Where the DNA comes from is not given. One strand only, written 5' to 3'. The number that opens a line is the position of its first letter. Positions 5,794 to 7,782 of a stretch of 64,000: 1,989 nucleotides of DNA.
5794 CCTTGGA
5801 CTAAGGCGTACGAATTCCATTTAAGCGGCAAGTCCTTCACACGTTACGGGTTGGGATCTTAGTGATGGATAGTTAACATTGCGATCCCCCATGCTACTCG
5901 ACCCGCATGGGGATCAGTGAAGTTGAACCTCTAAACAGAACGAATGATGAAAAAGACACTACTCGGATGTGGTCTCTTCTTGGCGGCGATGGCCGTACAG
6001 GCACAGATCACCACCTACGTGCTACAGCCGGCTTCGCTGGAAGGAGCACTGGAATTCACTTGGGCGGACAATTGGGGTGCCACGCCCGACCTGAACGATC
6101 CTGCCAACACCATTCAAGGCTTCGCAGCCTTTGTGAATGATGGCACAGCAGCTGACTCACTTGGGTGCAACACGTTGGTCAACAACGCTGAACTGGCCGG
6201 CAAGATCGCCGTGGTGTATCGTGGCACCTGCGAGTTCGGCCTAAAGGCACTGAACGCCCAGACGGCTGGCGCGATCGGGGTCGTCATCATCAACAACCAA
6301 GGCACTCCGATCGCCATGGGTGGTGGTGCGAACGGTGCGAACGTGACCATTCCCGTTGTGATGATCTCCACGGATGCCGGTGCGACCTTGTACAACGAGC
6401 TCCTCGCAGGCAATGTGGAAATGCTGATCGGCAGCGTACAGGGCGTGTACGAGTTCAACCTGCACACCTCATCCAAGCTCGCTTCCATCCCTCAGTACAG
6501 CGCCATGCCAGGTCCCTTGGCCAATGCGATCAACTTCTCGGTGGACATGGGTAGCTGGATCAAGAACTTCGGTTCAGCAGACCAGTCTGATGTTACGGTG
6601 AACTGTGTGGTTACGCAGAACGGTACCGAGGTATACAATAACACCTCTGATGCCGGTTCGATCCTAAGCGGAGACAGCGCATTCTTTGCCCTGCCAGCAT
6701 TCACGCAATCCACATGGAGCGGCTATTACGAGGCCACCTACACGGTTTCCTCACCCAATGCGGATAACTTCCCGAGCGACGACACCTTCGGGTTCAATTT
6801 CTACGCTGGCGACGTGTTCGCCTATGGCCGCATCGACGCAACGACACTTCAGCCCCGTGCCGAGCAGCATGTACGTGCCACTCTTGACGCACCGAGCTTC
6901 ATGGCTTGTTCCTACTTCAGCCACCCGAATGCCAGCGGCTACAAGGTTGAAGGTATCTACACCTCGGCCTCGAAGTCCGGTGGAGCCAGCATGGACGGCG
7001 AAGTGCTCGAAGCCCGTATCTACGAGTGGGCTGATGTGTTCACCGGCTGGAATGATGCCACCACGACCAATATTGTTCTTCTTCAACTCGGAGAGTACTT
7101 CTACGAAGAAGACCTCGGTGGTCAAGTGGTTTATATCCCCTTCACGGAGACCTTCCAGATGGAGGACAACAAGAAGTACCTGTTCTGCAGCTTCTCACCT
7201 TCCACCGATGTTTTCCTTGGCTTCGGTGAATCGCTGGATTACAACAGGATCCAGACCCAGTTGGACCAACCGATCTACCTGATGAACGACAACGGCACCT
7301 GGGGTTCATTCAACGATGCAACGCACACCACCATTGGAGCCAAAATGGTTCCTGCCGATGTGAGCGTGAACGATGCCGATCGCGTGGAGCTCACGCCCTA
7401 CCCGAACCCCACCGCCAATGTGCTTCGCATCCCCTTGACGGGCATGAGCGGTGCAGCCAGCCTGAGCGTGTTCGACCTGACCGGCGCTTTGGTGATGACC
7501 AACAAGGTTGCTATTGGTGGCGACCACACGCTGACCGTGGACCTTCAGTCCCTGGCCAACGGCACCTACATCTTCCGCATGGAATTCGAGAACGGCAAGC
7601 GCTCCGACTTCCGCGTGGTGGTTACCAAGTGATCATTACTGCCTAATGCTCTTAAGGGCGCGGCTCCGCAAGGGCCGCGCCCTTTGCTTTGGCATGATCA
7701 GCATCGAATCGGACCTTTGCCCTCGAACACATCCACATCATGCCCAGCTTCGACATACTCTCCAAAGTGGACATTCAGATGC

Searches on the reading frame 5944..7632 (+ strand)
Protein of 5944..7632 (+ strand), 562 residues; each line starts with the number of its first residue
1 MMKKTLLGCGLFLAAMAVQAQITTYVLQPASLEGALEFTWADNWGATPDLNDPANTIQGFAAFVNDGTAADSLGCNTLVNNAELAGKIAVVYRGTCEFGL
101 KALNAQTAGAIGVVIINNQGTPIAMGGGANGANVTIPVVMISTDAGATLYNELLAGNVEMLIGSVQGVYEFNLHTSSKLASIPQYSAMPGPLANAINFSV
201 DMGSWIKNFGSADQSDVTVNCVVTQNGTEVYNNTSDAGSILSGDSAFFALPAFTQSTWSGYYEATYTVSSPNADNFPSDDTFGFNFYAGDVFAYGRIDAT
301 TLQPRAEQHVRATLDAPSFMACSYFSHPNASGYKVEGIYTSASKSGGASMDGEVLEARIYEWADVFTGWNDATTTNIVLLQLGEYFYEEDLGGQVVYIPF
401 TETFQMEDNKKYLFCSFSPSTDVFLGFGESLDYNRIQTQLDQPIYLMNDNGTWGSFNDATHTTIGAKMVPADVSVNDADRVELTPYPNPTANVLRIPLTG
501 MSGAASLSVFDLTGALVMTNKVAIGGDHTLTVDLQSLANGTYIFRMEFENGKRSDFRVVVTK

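Call 42: search_protein_families(library=pfam, proteins=[window:5944-7632:+], max_evalue=0.001)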
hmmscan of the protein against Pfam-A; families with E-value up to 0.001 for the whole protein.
window:5944-7632:+ (562 aa): 2 families
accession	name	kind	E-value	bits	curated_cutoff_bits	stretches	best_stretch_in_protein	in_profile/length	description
PF02225.27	PA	-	2.7e-18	66.3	23.9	1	71-149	9-95/95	PA domain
PF18962.6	Por_Secre_tail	-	7.6e-10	39.4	27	1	486-553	2-69/75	Secretion system C-terminal sorting domain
